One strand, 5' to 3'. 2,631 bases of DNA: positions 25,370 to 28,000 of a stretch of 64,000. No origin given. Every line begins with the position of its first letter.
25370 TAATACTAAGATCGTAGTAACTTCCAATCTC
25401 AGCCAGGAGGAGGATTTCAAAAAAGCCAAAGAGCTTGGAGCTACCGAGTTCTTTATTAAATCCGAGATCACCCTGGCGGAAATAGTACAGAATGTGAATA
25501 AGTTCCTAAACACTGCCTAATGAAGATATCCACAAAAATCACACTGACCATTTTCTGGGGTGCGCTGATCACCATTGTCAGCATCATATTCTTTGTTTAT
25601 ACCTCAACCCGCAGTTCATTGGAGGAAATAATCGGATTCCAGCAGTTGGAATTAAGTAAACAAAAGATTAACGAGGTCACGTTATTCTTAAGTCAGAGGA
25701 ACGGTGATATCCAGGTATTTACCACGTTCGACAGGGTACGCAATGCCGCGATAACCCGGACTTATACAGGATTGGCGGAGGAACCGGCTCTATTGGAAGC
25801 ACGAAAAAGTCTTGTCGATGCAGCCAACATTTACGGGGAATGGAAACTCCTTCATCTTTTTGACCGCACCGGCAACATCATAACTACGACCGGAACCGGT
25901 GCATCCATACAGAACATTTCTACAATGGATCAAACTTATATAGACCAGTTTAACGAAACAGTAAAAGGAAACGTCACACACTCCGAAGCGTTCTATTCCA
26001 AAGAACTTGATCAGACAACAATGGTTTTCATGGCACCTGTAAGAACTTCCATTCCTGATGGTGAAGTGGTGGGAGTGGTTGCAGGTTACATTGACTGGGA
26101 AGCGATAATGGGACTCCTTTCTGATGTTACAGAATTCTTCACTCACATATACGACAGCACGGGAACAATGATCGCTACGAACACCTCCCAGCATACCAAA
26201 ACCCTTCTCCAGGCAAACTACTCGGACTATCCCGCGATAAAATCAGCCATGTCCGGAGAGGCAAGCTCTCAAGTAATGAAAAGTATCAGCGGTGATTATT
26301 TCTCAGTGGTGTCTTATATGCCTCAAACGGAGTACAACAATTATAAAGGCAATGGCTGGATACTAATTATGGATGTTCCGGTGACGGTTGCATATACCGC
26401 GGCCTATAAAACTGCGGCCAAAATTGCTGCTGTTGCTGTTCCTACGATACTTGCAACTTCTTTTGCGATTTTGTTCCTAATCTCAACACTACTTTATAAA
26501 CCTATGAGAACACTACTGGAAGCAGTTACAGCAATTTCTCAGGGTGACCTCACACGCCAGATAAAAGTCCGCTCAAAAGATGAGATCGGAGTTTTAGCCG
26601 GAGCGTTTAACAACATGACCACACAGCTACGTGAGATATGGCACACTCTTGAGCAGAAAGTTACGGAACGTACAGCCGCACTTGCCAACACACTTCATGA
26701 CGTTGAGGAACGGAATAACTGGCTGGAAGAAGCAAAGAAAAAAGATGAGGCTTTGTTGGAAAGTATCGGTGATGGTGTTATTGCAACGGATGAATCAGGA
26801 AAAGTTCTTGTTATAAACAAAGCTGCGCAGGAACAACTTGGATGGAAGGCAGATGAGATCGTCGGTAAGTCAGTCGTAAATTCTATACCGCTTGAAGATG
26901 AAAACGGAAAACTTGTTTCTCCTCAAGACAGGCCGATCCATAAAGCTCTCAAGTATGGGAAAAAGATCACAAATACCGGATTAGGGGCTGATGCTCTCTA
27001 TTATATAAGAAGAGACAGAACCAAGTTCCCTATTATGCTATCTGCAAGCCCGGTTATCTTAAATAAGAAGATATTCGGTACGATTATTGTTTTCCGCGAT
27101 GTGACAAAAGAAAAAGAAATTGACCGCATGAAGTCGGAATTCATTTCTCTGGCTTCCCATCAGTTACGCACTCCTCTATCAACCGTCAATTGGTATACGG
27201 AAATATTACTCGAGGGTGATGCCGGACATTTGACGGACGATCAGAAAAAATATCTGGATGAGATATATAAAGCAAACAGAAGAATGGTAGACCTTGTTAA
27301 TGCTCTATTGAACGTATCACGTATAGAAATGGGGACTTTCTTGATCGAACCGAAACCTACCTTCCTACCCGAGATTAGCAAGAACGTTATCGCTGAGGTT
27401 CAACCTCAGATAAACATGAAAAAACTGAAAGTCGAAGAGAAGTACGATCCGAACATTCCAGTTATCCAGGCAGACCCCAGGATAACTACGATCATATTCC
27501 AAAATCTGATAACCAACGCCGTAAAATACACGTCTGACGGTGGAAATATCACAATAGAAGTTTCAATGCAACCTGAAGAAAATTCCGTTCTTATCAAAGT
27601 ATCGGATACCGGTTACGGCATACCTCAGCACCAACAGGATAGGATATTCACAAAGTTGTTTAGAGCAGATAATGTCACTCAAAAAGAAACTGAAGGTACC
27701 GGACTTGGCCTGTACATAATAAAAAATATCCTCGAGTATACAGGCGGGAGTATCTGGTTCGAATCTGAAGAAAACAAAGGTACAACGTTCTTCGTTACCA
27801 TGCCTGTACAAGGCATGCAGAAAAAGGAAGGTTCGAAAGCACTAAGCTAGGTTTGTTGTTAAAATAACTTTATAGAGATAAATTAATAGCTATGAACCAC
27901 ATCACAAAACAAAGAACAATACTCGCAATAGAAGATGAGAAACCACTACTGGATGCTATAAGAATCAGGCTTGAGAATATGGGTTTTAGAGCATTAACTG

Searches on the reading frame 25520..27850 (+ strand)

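Call 9: search_protein_families(library=pfam, proteins=[window:25520-27850:+], max_evalue=0.001)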
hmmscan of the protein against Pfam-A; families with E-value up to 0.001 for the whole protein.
window:25520-27850:+ (776 aa): 9 families
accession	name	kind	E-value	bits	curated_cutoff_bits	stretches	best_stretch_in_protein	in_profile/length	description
PF02518.31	HATPase_c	-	3.1e-28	98.9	26.4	1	654-764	4-110/111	Histidine kinase-, DNA gyrase B-, and HSP90-like ATPase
PF00512.31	HisKA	-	1.6e-16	60.5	26.9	1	537-604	1-65/66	His Kinase A (phospho-acceptor) domain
PF00989.32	PAS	-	1.1e-13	51.6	22.6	1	410-528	4-113/113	PAS fold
PF00672.30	HAMP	-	1.3e-12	48.2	25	1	327-372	8-53/53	HAMP domain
PF13426.13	PAS_9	-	1e-11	45.5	27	1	418-530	2-103/103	PAS domain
PF08448.16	PAS_4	-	2.1e-07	31.6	23.1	1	413-532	1-109/110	PAS fold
PF14501.12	HATPase_c_5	-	2.9e-07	30.8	22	1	657-753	7-94/102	GHKL domain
PF13581.12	HATPase_c_2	-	9.2e-05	22.9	27.4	1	663-738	39-109/127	Histidine kinase-like ATPase domain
PF13188.13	PAS_8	-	0.00028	21.1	21.8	1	410-458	4-52/65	PAS domain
